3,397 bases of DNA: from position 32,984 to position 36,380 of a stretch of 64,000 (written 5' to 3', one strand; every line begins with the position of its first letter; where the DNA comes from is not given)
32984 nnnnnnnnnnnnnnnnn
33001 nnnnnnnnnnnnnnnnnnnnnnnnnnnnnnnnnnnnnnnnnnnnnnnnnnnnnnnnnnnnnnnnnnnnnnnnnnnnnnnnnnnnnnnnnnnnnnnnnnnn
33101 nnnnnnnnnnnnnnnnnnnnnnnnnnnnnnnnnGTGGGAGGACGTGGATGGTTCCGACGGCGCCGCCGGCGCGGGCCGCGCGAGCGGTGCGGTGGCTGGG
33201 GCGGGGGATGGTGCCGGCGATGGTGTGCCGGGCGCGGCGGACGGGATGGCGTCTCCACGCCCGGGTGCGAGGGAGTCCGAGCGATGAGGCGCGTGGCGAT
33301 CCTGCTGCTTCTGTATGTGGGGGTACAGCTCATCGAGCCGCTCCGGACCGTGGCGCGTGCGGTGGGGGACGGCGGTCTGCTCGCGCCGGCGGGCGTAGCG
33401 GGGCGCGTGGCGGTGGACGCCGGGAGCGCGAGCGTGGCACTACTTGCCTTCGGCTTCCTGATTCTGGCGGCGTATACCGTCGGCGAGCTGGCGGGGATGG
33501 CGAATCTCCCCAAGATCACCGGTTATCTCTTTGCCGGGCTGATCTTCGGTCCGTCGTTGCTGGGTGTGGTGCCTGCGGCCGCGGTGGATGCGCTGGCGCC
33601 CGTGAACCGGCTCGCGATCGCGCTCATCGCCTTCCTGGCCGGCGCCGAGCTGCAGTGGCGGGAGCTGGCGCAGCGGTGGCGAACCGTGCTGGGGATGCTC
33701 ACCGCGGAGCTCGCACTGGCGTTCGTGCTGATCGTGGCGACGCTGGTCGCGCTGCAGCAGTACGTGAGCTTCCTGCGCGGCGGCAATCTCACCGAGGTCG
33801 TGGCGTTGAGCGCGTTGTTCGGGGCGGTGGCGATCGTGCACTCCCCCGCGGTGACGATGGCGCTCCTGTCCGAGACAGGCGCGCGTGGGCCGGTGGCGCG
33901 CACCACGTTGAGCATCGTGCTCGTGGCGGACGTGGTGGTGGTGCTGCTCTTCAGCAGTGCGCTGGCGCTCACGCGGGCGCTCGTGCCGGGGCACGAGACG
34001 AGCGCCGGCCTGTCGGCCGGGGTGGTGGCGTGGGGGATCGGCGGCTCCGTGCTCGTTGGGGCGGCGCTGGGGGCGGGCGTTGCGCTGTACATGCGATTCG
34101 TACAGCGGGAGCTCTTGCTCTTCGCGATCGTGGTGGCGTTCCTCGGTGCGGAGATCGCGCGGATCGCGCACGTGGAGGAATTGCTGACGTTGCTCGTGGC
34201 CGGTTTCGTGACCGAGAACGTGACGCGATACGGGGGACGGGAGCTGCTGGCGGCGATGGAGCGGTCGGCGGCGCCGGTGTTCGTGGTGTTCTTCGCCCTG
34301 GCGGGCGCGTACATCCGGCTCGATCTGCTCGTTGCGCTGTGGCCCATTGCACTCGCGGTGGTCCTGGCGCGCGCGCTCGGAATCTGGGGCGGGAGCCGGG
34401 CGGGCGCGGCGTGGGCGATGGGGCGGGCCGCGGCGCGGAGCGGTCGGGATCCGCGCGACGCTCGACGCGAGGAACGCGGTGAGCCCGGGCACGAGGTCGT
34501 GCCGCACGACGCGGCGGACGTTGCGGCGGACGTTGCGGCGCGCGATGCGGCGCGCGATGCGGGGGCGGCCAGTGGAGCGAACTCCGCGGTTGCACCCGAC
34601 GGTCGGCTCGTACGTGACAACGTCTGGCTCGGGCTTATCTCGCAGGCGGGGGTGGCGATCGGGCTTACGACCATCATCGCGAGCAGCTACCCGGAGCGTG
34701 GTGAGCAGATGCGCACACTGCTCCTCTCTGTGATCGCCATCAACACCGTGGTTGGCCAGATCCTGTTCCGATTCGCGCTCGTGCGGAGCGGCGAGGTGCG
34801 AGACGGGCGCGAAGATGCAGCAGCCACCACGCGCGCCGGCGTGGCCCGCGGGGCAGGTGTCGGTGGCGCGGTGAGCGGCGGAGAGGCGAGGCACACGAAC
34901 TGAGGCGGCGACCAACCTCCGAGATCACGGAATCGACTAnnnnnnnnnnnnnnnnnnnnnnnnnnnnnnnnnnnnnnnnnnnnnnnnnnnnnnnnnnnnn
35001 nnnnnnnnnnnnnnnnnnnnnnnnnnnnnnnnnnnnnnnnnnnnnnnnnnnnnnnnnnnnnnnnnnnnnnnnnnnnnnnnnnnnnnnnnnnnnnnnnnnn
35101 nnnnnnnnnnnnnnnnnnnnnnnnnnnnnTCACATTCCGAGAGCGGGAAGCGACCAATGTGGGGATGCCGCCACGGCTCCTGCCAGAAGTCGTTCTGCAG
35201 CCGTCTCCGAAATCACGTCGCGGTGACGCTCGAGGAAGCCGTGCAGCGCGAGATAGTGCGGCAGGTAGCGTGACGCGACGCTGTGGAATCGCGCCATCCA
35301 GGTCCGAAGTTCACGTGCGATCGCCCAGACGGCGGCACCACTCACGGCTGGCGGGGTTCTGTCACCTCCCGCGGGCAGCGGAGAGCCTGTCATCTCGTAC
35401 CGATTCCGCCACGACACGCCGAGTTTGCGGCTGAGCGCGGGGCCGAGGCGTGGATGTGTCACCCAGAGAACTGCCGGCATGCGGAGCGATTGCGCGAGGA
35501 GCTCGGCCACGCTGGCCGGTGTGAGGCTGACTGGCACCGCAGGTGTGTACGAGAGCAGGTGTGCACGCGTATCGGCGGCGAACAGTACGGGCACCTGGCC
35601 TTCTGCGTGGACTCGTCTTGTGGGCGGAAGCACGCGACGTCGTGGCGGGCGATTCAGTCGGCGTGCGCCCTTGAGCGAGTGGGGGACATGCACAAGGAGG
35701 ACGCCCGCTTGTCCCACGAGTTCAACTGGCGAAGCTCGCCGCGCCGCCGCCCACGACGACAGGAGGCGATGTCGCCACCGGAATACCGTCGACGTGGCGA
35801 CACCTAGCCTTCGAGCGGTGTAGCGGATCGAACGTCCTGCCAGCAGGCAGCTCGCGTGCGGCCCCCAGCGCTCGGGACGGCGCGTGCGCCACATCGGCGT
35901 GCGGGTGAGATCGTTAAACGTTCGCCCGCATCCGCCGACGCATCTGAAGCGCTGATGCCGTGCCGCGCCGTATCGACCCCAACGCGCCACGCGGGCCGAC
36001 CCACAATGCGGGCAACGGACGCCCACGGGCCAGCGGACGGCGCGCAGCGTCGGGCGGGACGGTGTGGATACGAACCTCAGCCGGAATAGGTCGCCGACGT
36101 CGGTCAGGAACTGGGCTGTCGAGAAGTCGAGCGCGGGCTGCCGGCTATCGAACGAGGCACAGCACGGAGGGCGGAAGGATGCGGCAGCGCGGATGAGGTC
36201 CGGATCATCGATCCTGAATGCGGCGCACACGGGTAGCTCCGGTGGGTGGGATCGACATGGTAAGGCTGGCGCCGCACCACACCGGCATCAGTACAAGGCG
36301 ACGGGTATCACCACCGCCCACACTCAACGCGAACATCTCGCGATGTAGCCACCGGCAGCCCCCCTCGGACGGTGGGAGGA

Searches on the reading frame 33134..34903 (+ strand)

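Call 57: search_protein_families(library=pfam, proteins=[window:33134-34903:+], max_evalue=0.001)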
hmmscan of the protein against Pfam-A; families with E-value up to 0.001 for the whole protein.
window:33134-34903:+ (589 aa): 1 family
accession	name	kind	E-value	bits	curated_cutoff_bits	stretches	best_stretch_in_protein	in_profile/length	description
PF00999.27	Na_H_Exchanger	-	1.6e-23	83.7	26.2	1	115-415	9-303/375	Sodium/hydrogen exchanger, transmembrane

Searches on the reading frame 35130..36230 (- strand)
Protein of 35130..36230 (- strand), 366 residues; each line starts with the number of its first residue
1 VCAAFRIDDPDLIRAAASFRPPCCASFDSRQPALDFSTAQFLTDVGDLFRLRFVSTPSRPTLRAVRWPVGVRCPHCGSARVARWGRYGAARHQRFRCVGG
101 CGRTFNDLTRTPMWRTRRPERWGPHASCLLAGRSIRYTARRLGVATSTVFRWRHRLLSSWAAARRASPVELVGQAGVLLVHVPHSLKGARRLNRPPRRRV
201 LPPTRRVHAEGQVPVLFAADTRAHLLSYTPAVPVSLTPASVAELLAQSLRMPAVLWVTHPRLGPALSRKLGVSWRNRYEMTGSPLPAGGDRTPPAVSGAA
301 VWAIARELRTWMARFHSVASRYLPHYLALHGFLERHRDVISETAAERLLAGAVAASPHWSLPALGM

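Call 57: search_protein_families(library=pfam, proteins=[window:35130-36230:-], max_evalue=0.001)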
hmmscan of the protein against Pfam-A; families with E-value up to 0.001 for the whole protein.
window:35130-36230:- (366 aa): 3 families
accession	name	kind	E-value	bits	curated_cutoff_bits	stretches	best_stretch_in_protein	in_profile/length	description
PF12760.12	Zn_ribbon_IS1595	-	7.6e-06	26.2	25.4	1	62-103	10-45/46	Transposase zinc-ribbon domain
PF03811.18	Zn_ribbon_InsA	-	1.5e-05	25.1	26.1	1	69-97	4-31/35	InsA N-terminal domain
PF13384.12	HTH_23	-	9.3e-05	22.6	24.6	1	130-156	15-41/50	Homeodomain-like domain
